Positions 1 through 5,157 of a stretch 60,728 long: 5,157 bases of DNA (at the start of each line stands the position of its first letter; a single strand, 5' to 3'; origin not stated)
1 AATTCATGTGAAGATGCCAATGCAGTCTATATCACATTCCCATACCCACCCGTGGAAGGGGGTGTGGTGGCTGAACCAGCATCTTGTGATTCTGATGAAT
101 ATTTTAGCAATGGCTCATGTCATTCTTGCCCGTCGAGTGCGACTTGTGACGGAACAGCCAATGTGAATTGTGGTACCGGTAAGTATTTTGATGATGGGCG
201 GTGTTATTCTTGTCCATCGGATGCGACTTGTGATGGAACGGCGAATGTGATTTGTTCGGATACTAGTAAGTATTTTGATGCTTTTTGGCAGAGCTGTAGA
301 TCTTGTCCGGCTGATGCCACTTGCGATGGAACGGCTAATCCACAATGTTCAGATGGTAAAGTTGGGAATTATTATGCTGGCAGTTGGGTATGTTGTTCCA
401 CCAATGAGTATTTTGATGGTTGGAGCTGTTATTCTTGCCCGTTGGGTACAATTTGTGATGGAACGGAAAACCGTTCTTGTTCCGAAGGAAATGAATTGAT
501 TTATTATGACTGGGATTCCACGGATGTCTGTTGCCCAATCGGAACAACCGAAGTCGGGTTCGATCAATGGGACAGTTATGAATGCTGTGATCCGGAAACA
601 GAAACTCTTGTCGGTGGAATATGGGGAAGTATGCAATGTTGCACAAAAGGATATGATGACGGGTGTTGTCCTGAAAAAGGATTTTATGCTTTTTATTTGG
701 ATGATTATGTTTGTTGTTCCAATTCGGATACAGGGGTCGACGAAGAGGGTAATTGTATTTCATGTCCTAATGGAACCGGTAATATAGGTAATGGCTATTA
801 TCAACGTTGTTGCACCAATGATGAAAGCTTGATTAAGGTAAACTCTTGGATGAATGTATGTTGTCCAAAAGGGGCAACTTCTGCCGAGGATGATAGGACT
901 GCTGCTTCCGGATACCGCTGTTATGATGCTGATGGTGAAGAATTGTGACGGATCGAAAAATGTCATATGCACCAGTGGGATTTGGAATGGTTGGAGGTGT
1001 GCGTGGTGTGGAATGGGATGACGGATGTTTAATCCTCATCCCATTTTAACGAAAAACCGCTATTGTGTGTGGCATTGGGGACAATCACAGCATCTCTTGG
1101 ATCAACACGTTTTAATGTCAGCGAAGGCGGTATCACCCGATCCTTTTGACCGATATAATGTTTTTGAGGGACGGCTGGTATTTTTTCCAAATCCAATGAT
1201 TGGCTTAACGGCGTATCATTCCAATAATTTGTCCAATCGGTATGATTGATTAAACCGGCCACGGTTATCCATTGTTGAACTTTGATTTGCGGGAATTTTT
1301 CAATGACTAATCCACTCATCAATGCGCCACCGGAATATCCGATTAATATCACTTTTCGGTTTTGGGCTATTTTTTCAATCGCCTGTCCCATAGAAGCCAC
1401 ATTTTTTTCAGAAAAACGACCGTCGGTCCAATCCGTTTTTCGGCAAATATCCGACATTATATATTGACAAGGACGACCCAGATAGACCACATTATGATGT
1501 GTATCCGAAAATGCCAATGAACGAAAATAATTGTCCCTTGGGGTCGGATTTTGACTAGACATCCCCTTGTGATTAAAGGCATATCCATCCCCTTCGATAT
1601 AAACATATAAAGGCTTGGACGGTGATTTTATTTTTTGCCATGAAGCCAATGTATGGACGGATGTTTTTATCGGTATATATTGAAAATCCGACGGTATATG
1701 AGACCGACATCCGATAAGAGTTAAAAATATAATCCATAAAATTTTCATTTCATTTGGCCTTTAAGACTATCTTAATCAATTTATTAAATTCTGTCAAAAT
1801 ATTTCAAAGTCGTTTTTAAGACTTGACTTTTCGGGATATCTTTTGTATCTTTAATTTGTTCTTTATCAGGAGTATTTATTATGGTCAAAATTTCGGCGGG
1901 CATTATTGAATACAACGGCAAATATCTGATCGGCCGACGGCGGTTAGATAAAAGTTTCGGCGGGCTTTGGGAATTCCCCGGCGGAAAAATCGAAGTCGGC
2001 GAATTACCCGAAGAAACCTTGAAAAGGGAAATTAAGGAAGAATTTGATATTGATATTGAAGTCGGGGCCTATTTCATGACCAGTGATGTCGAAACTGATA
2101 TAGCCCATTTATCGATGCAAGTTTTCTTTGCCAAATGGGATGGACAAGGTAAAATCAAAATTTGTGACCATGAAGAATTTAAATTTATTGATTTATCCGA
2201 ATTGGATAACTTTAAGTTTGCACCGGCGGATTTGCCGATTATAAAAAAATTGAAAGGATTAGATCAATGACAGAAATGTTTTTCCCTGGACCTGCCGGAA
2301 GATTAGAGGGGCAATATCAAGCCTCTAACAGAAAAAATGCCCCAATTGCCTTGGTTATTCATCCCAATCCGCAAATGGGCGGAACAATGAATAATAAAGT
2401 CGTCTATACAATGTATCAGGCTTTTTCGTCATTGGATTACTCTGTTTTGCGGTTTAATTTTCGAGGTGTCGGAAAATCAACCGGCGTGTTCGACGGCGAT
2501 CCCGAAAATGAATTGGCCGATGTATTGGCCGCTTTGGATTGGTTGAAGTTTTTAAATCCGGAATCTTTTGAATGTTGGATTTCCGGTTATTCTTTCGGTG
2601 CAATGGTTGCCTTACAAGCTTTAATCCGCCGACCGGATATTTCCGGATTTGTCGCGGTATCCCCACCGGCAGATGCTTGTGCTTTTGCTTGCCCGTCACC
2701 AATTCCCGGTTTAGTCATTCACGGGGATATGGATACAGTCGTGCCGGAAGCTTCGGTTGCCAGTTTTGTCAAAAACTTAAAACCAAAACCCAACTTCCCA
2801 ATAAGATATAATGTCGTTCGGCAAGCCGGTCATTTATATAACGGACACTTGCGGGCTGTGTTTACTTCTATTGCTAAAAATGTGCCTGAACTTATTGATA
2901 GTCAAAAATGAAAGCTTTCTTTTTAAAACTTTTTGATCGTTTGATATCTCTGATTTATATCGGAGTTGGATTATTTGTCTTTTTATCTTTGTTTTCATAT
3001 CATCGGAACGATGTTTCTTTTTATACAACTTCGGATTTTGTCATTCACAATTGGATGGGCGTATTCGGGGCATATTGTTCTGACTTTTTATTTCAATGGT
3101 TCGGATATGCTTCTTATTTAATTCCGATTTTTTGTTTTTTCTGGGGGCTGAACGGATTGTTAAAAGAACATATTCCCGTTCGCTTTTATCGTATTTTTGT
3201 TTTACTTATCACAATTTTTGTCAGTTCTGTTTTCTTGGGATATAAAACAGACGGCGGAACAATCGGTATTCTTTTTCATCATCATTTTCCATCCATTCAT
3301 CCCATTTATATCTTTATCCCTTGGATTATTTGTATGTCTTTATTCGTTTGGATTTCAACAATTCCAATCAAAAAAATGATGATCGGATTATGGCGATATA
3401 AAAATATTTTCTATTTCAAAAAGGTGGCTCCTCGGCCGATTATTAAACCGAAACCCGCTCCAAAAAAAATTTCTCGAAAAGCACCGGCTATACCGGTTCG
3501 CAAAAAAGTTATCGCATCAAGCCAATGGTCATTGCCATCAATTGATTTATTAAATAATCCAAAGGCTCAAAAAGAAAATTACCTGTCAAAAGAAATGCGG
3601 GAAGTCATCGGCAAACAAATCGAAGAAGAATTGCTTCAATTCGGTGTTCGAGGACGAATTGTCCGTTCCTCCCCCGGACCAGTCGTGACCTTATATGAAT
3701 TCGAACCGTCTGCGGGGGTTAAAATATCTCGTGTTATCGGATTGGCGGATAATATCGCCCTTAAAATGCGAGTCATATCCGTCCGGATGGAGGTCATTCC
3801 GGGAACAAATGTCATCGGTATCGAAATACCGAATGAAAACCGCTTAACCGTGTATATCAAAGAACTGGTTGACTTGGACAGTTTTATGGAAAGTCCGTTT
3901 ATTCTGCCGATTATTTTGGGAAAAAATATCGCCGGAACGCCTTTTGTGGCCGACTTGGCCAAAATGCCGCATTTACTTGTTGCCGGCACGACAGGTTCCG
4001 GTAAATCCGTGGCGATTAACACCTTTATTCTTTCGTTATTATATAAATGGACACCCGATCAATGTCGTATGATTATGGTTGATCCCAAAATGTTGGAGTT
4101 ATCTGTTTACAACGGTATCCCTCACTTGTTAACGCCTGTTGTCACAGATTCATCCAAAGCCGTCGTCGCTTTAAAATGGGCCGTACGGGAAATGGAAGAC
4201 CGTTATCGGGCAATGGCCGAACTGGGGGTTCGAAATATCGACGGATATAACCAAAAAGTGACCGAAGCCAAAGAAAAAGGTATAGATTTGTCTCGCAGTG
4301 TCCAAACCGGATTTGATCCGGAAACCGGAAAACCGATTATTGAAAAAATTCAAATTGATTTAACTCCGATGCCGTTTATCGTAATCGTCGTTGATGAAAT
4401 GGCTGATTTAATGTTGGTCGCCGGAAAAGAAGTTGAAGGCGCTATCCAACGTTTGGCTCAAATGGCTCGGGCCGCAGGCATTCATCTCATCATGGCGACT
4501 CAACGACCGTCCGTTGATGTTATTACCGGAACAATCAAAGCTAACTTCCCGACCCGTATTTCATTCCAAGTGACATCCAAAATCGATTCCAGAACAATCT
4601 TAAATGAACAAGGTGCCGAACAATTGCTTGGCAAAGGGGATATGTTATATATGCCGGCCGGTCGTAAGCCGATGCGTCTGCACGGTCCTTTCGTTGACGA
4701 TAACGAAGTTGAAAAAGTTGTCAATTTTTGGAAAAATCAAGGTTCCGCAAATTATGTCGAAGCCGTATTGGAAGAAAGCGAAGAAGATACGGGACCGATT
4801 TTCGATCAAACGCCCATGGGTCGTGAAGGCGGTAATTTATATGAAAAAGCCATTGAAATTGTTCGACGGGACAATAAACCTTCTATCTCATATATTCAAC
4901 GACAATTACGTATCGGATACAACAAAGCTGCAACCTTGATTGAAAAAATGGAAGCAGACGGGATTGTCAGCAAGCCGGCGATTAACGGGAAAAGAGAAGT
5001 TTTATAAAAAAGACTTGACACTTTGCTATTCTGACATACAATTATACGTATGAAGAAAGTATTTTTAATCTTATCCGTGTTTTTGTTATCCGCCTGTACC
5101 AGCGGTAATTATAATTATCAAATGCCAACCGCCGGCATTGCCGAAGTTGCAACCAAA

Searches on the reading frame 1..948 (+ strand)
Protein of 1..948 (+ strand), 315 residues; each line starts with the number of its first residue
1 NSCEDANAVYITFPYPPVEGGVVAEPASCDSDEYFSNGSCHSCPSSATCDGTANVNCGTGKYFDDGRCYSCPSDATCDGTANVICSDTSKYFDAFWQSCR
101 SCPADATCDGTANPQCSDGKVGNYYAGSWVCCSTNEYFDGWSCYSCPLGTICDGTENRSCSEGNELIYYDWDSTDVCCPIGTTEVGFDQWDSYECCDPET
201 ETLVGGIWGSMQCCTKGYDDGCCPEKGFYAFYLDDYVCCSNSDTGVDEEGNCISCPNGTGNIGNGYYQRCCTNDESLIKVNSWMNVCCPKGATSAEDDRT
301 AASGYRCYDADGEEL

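Call 8: search_protein_families(library=ncbifam, proteins=[window:1-948:+], max_evalue=1)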
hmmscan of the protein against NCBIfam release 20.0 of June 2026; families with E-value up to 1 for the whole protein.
window:1-948:+ (315 aa): 0 families

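Call 9: search_protein_families(library=pfam, proteins=[window:1-948:+], max_evalue=1)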
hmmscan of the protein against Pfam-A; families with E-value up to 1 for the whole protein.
window:1-948:+ (315 aa): 1 family
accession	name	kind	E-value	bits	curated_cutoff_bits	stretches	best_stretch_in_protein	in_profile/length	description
PF24634.1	DUF7631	-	0.063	14.2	27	1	36-51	2-17/50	Domain of unknown function (DUF7631)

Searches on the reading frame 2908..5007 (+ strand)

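Call 15: search_protein_families(library=pfam, proteins=[window:2908-5007:+], max_evalue=0.001)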
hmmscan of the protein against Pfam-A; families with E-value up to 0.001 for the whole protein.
window:2908-5007:+ (699 aa): 4 families
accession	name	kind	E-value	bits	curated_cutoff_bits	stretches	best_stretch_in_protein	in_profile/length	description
PF01580.24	FtsK_SpoIIIE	-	1e-69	234.8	24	1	318-536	3-221/221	FtsK/SpoIIIE family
PF17854.6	FtsK_alpha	-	1.1e-27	96.6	22.9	1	209-309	1-101/101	FtsK alpha domain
PF13491.11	FtsK_4TM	-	3.9e-24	85.7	23.1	1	8-116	3-113/171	4TM region of DNA translocase FtsK/SpoIIIE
PF09397.16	FtsK_gamma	-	2.3e-22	78.9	30.6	1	642-699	4-61/63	Ftsk gamma domain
